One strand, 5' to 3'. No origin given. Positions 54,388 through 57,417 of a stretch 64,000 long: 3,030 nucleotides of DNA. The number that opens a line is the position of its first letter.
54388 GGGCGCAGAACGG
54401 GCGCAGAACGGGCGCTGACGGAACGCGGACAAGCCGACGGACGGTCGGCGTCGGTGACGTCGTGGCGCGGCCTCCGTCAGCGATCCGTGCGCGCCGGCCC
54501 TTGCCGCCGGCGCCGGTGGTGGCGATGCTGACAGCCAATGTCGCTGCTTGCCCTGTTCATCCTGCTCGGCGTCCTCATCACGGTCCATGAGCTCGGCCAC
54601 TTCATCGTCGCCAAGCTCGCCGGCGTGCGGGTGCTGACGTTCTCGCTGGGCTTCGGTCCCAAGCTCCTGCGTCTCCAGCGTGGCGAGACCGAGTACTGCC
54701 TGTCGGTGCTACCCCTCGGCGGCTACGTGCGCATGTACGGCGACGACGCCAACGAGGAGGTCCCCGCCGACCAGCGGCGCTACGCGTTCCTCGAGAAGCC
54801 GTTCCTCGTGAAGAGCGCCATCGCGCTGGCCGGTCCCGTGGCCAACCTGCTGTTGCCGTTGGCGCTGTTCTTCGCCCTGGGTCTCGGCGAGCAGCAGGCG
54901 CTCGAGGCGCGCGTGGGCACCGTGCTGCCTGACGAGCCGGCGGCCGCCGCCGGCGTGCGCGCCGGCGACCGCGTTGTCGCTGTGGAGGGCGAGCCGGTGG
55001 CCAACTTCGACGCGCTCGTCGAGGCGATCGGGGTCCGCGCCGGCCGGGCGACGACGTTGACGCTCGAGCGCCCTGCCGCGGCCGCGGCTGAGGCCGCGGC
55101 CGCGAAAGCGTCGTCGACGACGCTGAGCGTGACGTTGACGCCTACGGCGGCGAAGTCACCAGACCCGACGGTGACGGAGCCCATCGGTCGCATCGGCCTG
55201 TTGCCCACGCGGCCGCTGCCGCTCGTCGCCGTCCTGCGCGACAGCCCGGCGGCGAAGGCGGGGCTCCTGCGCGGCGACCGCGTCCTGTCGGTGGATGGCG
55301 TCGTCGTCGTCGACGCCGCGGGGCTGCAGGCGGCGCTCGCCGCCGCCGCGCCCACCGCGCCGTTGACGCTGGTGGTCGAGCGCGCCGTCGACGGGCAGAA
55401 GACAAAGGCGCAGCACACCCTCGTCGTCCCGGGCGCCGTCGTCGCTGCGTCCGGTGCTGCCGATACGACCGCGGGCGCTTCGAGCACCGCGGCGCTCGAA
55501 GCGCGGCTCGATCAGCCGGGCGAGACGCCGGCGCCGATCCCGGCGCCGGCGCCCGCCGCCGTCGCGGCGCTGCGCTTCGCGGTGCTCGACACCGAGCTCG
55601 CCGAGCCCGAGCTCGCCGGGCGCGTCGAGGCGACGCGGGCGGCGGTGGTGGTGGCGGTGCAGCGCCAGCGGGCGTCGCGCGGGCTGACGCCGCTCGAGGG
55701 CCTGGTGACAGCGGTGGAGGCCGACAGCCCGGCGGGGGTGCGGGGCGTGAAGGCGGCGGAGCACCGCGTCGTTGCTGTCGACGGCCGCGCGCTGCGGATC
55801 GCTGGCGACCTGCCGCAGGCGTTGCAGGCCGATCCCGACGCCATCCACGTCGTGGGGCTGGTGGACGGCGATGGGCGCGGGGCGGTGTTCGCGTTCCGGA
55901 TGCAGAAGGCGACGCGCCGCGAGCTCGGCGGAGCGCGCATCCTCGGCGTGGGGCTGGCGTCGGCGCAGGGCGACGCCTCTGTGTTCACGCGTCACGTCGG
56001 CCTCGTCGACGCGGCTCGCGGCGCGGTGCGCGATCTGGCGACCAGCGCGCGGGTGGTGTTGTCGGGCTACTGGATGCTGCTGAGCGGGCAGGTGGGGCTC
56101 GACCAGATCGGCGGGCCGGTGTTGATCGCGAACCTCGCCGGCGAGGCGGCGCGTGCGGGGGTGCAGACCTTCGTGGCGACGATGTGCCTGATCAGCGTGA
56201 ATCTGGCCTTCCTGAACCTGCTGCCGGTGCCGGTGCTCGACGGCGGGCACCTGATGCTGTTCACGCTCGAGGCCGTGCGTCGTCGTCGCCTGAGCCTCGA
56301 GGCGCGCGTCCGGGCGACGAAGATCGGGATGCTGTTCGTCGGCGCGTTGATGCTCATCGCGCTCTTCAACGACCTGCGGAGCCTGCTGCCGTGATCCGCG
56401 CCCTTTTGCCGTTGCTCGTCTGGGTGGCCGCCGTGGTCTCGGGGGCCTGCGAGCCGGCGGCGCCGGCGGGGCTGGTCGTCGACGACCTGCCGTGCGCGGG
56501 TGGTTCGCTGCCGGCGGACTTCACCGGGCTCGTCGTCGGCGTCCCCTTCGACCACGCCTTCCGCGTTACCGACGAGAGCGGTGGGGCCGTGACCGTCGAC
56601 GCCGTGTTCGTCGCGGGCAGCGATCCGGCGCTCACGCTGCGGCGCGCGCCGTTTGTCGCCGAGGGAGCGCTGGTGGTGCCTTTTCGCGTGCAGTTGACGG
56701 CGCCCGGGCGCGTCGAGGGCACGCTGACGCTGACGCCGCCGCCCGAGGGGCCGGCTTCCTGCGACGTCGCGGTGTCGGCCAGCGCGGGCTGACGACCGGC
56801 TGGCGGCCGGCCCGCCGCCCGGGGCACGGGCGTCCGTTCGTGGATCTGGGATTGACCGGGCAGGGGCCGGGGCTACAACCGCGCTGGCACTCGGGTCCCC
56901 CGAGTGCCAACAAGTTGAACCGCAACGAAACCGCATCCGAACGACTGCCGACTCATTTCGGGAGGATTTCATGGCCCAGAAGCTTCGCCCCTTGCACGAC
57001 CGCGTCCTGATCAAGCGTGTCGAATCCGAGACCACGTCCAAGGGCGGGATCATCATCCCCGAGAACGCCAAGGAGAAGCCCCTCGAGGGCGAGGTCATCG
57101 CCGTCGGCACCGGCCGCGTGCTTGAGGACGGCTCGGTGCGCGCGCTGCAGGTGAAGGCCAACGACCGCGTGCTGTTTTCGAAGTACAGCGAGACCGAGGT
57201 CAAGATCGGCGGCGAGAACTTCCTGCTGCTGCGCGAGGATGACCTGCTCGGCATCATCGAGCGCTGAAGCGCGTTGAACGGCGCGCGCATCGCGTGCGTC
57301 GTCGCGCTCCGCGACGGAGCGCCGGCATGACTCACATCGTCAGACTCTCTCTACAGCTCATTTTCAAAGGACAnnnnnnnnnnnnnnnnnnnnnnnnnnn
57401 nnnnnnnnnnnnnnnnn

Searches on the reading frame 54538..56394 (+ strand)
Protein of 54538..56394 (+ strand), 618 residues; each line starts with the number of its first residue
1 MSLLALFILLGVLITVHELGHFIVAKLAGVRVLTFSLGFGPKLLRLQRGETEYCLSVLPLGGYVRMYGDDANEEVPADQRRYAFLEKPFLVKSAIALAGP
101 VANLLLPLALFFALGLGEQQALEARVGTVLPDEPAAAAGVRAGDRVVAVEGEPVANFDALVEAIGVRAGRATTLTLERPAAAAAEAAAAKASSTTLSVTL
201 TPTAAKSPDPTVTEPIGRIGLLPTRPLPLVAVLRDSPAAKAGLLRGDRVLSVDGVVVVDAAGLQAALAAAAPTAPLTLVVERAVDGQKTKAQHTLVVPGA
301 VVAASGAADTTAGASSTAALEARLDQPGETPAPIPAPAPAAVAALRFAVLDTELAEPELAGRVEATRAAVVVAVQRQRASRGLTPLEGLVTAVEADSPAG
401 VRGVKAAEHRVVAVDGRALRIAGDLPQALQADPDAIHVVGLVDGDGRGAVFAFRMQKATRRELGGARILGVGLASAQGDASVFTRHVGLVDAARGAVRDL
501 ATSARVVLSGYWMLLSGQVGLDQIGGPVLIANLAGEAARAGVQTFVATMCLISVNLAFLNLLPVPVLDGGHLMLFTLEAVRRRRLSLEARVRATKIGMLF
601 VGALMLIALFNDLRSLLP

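Call 8: search_protein_families(library=pfam, proteins=[window:54538-56394:+], max_evalue=0.01)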
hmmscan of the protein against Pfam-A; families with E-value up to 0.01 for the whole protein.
window:54538-56394:+ (618 aa): 6 families
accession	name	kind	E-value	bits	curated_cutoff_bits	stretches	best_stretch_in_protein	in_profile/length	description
PF02163.28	Peptidase_M50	-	1.4e-60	204.8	27.2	1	6-601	2-218/221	Peptidase family M50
PF17820.7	PDZ_6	-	1.8e-20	72.9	27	2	231-282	4-54/54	PDZ domain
PF13180.12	PDZ_2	-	1.2e-17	64.4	27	2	230-286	17-71/80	PDZ domain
PF00595.29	PDZ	-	3.3e-14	53.5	23.2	2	232-281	32-81/81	PDZ domain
PF21558.3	Pept_S41_N_bact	-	2.7e-06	27.6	27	1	125-157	5-37/87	Bacteroidetes, Peptidase, S41 family, N-terminal domain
PF14685.13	PDZ_Tricorn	-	3.1e-06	27.5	25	0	137-180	35-80/88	Tricorn protease PDZ domain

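Call 11: find_encoding_contigs(protein=window:54538-56394:+, flank=3000, max_places=10)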
Protein window:54538-56394:+ (618 aa): 3 contigs read that carry it; 3 places shown.
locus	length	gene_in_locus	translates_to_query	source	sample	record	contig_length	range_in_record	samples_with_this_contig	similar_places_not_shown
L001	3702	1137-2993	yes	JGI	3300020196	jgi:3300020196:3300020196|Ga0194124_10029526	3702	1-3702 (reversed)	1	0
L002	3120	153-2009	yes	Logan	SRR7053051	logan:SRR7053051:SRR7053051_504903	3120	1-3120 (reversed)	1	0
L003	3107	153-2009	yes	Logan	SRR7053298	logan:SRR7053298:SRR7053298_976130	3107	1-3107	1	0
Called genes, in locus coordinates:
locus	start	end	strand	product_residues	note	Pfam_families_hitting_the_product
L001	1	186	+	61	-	?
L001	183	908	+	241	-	-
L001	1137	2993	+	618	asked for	PF02163:Peptidase_M50, PF00595:PDZ (faint), PF14685:PDZ_Tricorn (faint), PF17820:PDZ_6, PF21558:Pept_S41_N_bact (faint), PF13180:PDZ_2 (weak), PF17820:PDZ_6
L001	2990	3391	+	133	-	-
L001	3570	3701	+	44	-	?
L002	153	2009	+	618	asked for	PF02163:Peptidase_M50, PF00595:PDZ (faint), PF14685:PDZ_Tricorn (faint), PF17820:PDZ_6, PF21558:Pept_S41_N_bact (faint), PF13180:PDZ_2 (weak), PF17820:PDZ_6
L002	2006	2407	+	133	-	-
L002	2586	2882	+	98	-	PF00166:Cpn10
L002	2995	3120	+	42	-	?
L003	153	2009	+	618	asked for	PF02163:Peptidase_M50, PF00595:PDZ (faint), PF14685:PDZ_Tricorn (faint), PF17820:PDZ_6, PF21558:Pept_S41_N_bact (faint), PF13180:PDZ_2 (weak), PF17820:PDZ_6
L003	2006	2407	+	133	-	-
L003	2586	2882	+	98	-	PF00166:Cpn10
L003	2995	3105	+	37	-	?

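Call 47: find_homologous_proteins(query=window:54538-56394:+, max_evalue=1e-100)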
Query window:54538-56394:+ (618 aa): 70 proteins with E <= 1e-100 among 8000 candidates.
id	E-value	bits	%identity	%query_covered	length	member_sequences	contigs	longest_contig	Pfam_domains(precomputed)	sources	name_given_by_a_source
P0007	5.1e-270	916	73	100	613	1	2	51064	PF14685.15,PF17820.8,PF00595.30,PF13180.13,PF02163.29,PF21558.4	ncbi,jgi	jgi:regulator of sigma E protease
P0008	1.3e-266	904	74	100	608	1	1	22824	PF14685.15,PF17820.8,PF00595.30,PF13180.13,PF02163.29,PF21558.4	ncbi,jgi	jgi:regulator of sigma E protease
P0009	1.7e-263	894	68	100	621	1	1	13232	PF17820.8,PF00595.30,PF13180.13,PF02163.29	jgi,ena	jgi:regulator of sigma E protease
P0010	2.0e-257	874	69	100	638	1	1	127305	PF14685.15,PF17820.8,PF00595.30,PF13180.13,PF02163.29,PF21558.4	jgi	jgi:membrane-associated protease RseP (regulator of RpoE activity)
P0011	5.2e-244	830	67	100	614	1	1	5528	PF17820.8,PF00595.30,PF13180.13,PF02163.29,PF21558.4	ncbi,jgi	jgi:RIP metalloprotease RseP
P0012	2.4e-235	801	74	44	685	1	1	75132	PF14685.15,PF17820.8,PF00595.30,PF13180.13,PF02163.29,PF21558.4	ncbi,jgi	jgi:RIP metalloprotease RseP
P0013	8.8e-191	654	56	100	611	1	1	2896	PF14685.15,PF17820.8,PF00595.30,PF13180.13,PF02163.29,PF21558.4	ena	-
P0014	1.2e-189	650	55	100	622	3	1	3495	PF17820.8,PF00595.30,PF13180.13,PF02163.29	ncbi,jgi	jgi:regulator of sigma E protease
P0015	6.6e-187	641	55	100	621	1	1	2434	PF17820.8,PF00595.30,PF13180.13,PF02163.29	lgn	-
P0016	7.1e-186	638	55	100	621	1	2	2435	PF17820.8,PF00595.30,PF13180.13,PF02163.29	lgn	-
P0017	8.3e-186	638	57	100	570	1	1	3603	PF14685.15,PF17820.8,PF00595.30,PF13180.13,PF02163.29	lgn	-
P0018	7.1e-185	635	56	100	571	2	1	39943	PF14685.15,PF17820.8,PF00595.30,PF13180.13,PF02163.29,PF21558.4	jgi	jgi:regulator of sigma E protease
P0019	3.7e-184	632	56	100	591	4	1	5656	PF04495.21,PF14685.15,PF17820.8,PF00595.30,PF13180.13,PF02163.29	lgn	-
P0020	5.2e-184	632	60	44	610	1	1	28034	PF14685.15,PF17820.8,PF00595.30,PF13180.13,PF02163.29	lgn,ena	-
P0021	7.9e-184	631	55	100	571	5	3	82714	PF14685.15,PF17820.8,PF00595.30,PF13180.13,PF02163.29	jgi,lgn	-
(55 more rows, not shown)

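Call 48: find_encoding_contigs(protein=P0008, flank=3000, max_places=2)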
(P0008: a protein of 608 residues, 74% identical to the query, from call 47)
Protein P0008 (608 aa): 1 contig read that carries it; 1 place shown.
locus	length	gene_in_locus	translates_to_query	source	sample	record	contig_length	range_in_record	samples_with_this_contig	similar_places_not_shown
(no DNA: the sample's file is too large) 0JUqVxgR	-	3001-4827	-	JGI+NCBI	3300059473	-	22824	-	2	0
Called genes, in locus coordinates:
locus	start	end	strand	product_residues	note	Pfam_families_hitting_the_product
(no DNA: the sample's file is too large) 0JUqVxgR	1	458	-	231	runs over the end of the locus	PF00326:Peptidase_S9 (faint), PF12146:Hydrolase_4 (faint)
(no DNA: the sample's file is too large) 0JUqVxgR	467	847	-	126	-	PF07238:PilZ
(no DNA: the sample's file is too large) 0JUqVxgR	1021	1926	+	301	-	-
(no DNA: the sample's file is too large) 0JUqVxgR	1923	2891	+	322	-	-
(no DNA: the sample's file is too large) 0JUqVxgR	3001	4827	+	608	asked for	PF02163:Peptidase_M50, PF13180:PDZ_2 (weak), PF14685:PDZ_Tricorn (faint), PF17820:PDZ_6, PF21558:Pept_S41_N_bact (faint), PF13180:PDZ_2, PF00595:PDZ (weak), PF17820:PDZ_6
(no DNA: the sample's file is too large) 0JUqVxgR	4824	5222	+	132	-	-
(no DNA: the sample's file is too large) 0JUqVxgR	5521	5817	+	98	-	PF00166:Cpn10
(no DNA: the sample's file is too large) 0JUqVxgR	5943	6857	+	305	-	?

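Call 49: find_encoding_contigs(protein=P0009, flank=3000, max_places=2)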
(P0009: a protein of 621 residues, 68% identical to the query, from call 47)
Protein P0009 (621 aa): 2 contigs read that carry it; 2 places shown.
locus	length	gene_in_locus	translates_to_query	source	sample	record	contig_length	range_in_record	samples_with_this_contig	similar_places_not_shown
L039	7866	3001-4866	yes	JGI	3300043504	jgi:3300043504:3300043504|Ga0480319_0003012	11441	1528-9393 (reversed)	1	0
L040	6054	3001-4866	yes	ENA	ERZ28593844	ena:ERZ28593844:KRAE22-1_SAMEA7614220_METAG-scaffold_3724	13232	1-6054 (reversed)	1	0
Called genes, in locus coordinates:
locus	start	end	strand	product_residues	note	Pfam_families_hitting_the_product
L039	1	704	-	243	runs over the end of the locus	-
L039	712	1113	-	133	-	PF07238:PilZ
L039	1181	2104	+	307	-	-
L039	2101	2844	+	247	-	-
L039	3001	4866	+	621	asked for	PF02163:Peptidase_M50, PF00595:PDZ (faint), PF13180:PDZ_2 (weak), PF17820:PDZ_6, PF13180:PDZ_2, PF17820:PDZ_6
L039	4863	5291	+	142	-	-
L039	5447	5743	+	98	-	PF00166:Cpn10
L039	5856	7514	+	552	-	-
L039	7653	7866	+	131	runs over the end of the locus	-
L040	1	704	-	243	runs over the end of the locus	-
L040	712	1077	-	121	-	PF07238:PilZ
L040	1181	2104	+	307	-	-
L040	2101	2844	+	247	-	-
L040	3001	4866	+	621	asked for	PF02163:Peptidase_M50, PF00595:PDZ (faint), PF13180:PDZ_2 (weak), PF17820:PDZ_6, PF13180:PDZ_2, PF17820:PDZ_6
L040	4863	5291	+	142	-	-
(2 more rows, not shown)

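Call 50: find_encoding_contigs(protein=P0011, flank=3000, max_places=2)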
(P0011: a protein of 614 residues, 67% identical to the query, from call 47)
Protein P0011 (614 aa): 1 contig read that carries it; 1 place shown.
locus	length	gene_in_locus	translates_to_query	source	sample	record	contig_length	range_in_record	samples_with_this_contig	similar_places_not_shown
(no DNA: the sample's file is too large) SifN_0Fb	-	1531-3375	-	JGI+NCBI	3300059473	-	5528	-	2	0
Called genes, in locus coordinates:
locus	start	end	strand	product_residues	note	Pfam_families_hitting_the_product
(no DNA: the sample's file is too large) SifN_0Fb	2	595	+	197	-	?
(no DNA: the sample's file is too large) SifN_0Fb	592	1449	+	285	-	-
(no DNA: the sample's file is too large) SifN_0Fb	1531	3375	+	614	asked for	PF02163:Peptidase_M50, PF00595:PDZ (faint), PF17820:PDZ_6, PF21558:Pept_S41_N_bact (faint), PF13180:PDZ_2 (weak), PF17820:PDZ_6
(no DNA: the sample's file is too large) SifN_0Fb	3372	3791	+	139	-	-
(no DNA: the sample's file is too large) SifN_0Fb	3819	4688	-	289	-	-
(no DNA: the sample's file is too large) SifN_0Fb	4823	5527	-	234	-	?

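Call 51: find_encoding_contigs(protein=P0012, flank=3000, max_places=2)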
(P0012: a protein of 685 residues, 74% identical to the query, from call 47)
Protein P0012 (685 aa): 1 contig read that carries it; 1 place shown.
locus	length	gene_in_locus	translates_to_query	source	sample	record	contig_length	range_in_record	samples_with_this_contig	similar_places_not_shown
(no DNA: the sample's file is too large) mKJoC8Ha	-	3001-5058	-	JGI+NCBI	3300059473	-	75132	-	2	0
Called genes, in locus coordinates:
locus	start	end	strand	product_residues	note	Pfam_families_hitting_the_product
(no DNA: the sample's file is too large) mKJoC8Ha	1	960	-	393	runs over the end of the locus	PF00590:TP_methylase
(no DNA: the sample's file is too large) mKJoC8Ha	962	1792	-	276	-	-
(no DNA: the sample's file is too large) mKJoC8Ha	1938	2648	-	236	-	PF01738:DLH (weak)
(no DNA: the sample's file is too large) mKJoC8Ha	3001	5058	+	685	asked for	PF02163:Peptidase_M50, PF00595:PDZ (faint), PF13180:PDZ_2 (weak), PF17820:PDZ_6, PF21558:Pept_S41_N_bact (faint), PF14685:PDZ_Tricorn (faint), PF13180:PDZ_2 (weak), PF17820:PDZ_6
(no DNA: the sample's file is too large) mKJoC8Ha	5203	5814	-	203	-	PF12663:DUF3788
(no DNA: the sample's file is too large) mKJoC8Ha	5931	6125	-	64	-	-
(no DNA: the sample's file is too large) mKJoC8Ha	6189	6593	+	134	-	PF14489:QueF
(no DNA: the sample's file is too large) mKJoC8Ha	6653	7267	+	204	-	PF00582:Usp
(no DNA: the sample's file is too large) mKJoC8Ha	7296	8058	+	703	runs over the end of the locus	?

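Call 71: search_protein_families(library=ncbifam, proteins=[window:54538-56394:+], max_evalue=0.01)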
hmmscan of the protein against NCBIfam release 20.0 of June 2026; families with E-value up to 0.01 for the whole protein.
window:54538-56394:+ (618 aa): 20 families
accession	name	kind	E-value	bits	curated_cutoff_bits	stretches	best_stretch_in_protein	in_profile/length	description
TIGR00054.1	TIGR00054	equivalog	3.9e-80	269.8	147.55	2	3-282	7-258/421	RIP metalloprotease RseP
NF008046.0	PRK10779.1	equivalog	2.6e-64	218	477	2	3-285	8-281/450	sigma E protease regulator RseP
TIGR02037.1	degP_htrA_DO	subfamily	3.2e-15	56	416.2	2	116-180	253-318/434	Do family serine endopeptidase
NF041199.1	trx7_PDZ_seleno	equivalog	2.1e-13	49.9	300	2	229-284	207-263/390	Trx7/PDZ domain-containing (seleno)protein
NF041521.1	HhoA_HhoB_HtrA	equivalog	5.8e-11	42.3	450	2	229-289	267-327/335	HhoA/HhoB/HtrA family serine endopeptidase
NF045589.1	Cterm_S41_CtpB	exception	3.7e-09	35.7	633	2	125-187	133-197/416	carboxyl-terminal processing protease CtpB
TIGR00225.1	prc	subfamily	2.4e-08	33.4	218.6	1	124-180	64-122/335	C-terminal processing peptidase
NF007526.1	PRK10139.1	equivalog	5e-07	28.8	756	1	124-181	293-351/456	serine endoprotease DegQ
NF045588.1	Cterm_S41_CtpA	exception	5.9e-07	28.7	625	0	226-268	125-167/401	carboxyl-terminal processing protease CtpA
TIGR02860.1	spore_IV_B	equivalog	3e-06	26.5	305.25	1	132-180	123-171/402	SpoIVB peptidase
TIGR03900.1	prc_long_Delta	hypoth_equivalog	2.1e-05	22.7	660.95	0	226-283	152-210/973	MXAN_5808 family serine peptidase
TIGR02038.1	protease_degS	equivalog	3.1e-05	23.3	422.95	0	232-283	285-336/351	outer membrane-stress sensor serine endopeptidase DegS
NF008189.1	PRK10942.1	equivalog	3.9e-05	22.3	720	1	124-166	315-357/477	serine endoprotease DegP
NF040960.1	MamE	equivalog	9.8e-05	21.1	800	1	107-177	452-523/659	magnetosome formation protease MamE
NF052377.1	lmo1851_S41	exception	0.0002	20.2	725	0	229-282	122-176/468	lmo1851 family serine protease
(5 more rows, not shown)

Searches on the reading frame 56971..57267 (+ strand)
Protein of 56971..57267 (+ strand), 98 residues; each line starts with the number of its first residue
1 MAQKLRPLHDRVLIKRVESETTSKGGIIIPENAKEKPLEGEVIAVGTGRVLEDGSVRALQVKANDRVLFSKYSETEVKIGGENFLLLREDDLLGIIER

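Call 12: find_encoding_contigs(protein=window:56971-57267:+, flank=4000, max_places=10)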
Protein window:56971-57267:+ (98 aa): 11 contigs read that carry it; 10 places shown.
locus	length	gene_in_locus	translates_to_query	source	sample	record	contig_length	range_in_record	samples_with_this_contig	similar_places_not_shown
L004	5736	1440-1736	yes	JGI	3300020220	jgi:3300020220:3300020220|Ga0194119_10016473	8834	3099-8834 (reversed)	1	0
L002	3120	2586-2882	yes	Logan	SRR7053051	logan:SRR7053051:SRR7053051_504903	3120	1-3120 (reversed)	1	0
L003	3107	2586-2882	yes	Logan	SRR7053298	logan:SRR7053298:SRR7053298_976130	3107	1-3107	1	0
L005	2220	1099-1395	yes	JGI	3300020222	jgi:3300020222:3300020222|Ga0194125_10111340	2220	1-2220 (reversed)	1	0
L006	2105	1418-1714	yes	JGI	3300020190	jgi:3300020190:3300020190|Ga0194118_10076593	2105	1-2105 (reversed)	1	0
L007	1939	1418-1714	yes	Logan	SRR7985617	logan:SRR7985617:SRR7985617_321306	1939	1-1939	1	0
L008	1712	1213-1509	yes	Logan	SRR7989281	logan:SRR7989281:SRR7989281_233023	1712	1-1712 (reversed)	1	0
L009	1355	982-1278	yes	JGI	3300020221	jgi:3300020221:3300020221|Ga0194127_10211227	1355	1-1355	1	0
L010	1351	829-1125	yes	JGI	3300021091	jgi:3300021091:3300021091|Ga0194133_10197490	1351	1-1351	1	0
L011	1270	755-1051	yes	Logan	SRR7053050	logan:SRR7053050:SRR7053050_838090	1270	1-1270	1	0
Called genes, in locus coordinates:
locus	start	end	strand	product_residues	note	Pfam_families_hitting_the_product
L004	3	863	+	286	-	?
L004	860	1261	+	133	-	-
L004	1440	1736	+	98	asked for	PF00166:Cpn10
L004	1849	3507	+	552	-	-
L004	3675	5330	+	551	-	PF00069:Pkinase, PF07714:PK_Tyr_Ser-Thr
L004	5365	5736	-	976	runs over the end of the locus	PF12837:Fer4_6 (faint), PF13237:Fer4_10 (weak), PF03486:HI0933_like (faint), PF00890:FAD_binding_2 (weak), PF07992:Pyr_redox_2, PF12831:FAD_oxidored (weak), PF13450:NAD_binding_8, PF13738:Pyr_redox_3, +5 more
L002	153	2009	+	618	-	PF02163:Peptidase_M50, PF00595:PDZ (faint), PF14685:PDZ_Tricorn (faint), PF17820:PDZ_6, PF21558:Pept_S41_N_bact (faint), PF13180:PDZ_2 (weak), PF17820:PDZ_6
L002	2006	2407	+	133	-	-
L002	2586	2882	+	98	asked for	PF00166:Cpn10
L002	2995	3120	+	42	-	?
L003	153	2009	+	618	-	PF02163:Peptidase_M50, PF00595:PDZ (faint), PF14685:PDZ_Tricorn (faint), PF17820:PDZ_6, PF21558:Pept_S41_N_bact (faint), PF13180:PDZ_2 (weak), PF17820:PDZ_6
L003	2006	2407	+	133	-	-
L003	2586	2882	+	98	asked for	PF00166:Cpn10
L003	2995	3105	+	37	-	?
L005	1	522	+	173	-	?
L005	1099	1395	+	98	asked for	PF00166:Cpn10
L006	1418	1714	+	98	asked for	PF00166:Cpn10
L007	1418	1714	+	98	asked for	PF00166:Cpn10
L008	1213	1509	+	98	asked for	PF00166:Cpn10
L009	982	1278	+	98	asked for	PF00166:Cpn10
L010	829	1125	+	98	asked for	PF00166:Cpn10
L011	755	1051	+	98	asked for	PF00166:Cpn10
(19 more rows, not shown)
